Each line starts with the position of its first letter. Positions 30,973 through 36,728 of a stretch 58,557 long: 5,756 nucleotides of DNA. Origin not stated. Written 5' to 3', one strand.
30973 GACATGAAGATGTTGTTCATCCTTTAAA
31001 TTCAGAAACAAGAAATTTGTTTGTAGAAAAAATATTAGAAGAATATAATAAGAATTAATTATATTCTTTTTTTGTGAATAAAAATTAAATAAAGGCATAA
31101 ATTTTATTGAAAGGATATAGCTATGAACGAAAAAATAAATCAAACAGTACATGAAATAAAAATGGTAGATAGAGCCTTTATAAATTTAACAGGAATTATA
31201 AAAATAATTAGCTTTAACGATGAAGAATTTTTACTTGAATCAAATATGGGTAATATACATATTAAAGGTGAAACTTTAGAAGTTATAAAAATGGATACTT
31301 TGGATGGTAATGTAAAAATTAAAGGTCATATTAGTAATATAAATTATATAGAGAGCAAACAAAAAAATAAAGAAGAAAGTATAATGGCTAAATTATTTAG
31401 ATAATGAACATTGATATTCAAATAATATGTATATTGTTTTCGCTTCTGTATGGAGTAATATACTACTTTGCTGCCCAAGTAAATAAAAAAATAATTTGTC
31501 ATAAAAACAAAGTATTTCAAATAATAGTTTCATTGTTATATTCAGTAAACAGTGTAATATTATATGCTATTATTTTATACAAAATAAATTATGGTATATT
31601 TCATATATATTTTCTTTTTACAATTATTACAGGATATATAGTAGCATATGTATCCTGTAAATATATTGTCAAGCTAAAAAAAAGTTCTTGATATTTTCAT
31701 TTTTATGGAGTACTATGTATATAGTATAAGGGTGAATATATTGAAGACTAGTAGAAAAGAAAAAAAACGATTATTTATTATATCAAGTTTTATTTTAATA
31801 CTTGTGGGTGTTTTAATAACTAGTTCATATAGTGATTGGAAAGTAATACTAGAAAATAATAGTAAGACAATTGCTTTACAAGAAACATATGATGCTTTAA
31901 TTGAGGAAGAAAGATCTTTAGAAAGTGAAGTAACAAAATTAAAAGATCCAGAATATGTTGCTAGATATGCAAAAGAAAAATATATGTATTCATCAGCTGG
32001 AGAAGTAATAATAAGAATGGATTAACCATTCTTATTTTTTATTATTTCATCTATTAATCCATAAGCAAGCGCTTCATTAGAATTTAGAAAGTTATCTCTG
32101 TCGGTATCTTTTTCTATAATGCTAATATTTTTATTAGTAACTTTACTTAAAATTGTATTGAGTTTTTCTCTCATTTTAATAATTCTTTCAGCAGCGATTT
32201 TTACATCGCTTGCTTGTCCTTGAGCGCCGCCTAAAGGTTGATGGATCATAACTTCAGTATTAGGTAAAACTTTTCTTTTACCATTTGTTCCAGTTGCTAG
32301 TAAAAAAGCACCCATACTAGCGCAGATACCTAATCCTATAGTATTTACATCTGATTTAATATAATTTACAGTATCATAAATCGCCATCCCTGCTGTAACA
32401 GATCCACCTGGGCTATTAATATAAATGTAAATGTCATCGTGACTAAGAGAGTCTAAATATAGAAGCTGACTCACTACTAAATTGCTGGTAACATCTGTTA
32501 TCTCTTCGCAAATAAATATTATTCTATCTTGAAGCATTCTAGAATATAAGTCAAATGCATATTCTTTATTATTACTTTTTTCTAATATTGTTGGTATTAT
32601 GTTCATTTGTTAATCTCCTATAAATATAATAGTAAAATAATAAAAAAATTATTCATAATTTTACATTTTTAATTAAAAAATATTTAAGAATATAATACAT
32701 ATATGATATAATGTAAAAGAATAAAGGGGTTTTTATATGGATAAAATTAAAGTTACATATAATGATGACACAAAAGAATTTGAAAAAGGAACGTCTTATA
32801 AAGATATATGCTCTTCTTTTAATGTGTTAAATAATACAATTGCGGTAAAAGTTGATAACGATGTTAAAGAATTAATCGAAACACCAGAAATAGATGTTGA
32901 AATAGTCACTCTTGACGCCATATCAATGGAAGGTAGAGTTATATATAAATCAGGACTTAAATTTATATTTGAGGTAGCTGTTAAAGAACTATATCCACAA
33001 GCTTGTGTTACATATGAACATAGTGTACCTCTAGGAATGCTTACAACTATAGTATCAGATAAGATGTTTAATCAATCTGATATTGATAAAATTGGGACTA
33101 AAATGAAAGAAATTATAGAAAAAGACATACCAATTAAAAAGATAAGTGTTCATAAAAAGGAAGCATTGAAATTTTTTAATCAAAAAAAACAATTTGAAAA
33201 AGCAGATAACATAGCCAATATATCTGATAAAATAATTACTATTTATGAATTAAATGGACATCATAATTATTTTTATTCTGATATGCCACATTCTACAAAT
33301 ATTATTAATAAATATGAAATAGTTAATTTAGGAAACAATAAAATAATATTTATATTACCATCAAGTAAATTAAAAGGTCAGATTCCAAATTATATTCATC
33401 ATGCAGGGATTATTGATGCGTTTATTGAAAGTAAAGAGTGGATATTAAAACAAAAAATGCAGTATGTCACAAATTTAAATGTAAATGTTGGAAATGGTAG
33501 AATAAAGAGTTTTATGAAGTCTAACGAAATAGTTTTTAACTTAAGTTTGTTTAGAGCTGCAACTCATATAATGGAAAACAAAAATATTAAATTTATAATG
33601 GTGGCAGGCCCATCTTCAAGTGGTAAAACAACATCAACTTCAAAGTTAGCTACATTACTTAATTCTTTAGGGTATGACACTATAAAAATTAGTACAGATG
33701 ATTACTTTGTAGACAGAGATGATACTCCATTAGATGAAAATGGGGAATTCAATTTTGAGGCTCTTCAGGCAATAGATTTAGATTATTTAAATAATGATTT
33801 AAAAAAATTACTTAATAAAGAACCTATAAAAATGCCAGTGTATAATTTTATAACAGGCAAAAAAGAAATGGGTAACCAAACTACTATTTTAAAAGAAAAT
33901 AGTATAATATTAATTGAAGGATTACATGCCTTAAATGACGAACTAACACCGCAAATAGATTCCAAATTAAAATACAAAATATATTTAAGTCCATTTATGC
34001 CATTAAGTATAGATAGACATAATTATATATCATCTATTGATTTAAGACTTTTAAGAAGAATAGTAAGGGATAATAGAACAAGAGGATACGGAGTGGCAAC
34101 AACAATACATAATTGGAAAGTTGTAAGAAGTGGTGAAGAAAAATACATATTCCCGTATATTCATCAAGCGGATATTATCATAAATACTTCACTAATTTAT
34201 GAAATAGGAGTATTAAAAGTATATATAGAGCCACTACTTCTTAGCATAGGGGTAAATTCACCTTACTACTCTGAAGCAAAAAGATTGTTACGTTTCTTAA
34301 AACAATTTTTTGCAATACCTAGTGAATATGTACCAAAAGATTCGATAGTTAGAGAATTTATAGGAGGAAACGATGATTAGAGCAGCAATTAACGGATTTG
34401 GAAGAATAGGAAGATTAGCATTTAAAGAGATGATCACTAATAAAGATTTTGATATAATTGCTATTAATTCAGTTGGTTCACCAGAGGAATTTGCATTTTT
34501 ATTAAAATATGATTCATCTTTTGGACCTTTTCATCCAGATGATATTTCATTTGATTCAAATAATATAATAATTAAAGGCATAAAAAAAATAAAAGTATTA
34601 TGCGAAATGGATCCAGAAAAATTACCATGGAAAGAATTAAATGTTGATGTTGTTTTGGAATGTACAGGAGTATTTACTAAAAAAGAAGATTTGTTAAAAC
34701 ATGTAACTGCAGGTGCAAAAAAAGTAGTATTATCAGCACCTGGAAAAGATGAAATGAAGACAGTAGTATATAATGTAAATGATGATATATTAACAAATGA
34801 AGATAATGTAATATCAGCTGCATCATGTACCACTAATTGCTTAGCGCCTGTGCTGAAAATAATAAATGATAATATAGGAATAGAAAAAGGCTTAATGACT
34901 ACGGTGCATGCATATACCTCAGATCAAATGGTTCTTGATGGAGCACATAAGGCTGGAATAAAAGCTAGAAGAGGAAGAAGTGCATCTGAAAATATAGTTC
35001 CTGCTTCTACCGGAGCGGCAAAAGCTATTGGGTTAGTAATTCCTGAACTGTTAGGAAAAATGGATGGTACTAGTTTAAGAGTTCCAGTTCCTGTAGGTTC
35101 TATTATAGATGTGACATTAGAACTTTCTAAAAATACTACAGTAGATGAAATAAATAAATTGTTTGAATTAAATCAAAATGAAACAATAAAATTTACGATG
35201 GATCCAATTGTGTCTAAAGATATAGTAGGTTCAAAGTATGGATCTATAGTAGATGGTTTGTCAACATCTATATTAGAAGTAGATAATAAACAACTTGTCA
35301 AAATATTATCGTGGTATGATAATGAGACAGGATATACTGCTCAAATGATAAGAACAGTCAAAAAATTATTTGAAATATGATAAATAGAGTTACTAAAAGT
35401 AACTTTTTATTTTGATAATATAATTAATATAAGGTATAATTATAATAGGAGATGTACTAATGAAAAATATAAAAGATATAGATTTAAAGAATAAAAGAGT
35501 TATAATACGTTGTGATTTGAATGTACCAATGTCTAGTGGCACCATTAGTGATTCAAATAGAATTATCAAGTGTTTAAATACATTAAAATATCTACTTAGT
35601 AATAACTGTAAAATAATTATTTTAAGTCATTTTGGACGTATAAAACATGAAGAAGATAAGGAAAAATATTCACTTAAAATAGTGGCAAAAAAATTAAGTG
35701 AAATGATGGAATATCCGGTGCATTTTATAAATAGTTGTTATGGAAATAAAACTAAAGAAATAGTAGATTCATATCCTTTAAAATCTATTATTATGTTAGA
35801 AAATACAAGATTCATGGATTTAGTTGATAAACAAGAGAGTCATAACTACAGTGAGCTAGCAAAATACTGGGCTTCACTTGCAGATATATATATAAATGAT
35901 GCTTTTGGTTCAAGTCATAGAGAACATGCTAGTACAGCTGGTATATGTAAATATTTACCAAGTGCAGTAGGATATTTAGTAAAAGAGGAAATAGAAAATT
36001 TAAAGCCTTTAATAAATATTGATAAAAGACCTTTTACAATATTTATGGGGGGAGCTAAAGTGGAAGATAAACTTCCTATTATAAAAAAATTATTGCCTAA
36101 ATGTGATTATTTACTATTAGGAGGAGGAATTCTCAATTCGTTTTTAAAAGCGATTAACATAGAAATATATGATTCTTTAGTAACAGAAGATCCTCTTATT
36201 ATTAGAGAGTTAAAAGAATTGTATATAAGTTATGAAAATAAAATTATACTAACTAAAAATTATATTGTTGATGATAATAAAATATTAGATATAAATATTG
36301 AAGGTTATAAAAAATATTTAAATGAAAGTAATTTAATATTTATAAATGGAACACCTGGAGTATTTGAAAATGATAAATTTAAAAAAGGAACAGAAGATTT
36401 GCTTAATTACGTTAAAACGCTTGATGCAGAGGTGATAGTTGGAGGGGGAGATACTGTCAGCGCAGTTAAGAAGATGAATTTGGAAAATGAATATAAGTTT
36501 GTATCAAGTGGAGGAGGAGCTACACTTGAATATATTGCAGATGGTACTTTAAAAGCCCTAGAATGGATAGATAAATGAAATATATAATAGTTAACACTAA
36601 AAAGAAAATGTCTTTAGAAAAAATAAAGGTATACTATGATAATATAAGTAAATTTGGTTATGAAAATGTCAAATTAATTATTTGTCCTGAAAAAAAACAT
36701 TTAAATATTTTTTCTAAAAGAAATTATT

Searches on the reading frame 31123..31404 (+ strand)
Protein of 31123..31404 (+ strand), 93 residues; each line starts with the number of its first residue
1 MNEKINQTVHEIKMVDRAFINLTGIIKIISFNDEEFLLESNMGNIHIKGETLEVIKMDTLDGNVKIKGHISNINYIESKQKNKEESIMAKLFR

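Call 64: search_protein_families(library=pfam, proteins=[window:31123-31404:+], max_evalue=0.00001)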
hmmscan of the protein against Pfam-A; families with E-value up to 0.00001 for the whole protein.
window:31123-31404:+ (93 aa): 1 family
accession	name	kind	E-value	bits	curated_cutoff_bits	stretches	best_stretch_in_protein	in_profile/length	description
PF07873.16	YabP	-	3e-15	56.2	27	1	10-75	1-64/64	YabP family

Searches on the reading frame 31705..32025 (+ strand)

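Call 64: search_protein_families(library=pfam, proteins=[window:31705-32025:+], max_evalue=0.00001)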
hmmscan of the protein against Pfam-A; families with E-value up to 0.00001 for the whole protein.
window:31705-32025:+ (106 aa): 1 family
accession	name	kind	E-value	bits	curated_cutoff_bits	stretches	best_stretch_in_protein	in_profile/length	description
PF04977.20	DivIC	-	2.6e-13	50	28.9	1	31-105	2-77/80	Septum formation initiator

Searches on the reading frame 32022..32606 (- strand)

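Call 64: search_protein_families(library=pfam, proteins=[window:32022-32606:-], max_evalue=0.00001)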
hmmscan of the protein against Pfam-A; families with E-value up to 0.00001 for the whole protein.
window:32022-32606:- (194 aa): 1 family
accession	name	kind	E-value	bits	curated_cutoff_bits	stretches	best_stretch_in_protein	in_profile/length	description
PF00574.28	CLP_protease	-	4.1e-75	252.1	20.2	1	13-191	2-181/182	Clp protease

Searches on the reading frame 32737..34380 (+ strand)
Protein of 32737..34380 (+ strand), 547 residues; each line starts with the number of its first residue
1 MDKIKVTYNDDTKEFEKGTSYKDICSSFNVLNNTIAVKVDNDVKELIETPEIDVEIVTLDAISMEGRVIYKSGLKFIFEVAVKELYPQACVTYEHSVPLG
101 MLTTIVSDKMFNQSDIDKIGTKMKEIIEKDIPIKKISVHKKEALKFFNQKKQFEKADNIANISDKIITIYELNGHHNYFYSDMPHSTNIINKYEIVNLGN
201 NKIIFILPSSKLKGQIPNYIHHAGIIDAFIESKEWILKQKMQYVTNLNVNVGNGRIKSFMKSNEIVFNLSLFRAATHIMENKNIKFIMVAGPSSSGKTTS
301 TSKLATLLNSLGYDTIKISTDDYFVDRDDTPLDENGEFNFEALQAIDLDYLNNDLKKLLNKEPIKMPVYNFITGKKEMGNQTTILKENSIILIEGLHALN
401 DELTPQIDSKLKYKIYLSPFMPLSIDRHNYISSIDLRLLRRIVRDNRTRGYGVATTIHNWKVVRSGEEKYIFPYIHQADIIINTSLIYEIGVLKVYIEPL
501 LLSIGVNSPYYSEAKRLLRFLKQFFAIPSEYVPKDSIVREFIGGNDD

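Call 65: search_protein_families(library=pfam, proteins=[window:32737-34380:+], max_evalue=0.00001)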
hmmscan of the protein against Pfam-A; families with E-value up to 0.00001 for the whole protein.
window:32737-34380:+ (547 aa): 1 family
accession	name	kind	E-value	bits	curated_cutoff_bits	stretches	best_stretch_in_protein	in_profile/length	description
PF00485.24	PRK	-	7.6e-24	85.1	22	1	286-483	1-188/196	Phosphoribulokinase / Uridine kinase family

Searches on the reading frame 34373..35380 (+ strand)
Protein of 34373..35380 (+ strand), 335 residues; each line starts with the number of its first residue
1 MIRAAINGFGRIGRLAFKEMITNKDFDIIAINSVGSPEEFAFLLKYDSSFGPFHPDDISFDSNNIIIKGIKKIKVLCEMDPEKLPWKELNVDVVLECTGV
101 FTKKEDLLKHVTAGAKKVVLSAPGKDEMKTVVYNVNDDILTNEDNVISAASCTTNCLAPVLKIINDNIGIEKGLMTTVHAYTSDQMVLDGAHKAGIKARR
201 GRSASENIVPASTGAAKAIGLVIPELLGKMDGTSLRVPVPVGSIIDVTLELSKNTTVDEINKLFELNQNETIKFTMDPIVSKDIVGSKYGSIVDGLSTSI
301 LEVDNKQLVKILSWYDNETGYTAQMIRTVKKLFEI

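Call 65: search_protein_families(library=pfam, proteins=[window:34373-35380:+], max_evalue=0.00001)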
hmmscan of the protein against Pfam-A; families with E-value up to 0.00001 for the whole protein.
window:34373-35380:+ (335 aa): 2 families
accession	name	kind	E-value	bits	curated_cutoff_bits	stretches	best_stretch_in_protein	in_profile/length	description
PF02800.25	Gp_dh_C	-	5.1e-52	176.1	24.4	1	157-315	1-158/158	Glyceraldehyde 3-phosphate dehydrogenase, C-terminal domain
PF00044.30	Gp_dh_N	-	9.4e-34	116.2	31.7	1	3-104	2-101/101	Glyceraldehyde 3-phosphate dehydrogenase, NAD binding domain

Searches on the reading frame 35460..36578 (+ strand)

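Call 65: search_protein_families(library=pfam, proteins=[window:35460-36578:+], max_evalue=0.00001)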
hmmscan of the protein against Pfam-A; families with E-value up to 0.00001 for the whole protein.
window:35460-36578:+ (372 aa): 1 family
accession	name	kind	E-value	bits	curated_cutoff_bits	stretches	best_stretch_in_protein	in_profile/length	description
PF00162.24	PGK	-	1e-108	364.2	27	1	4-360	1-377/379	Phosphoglycerate kinase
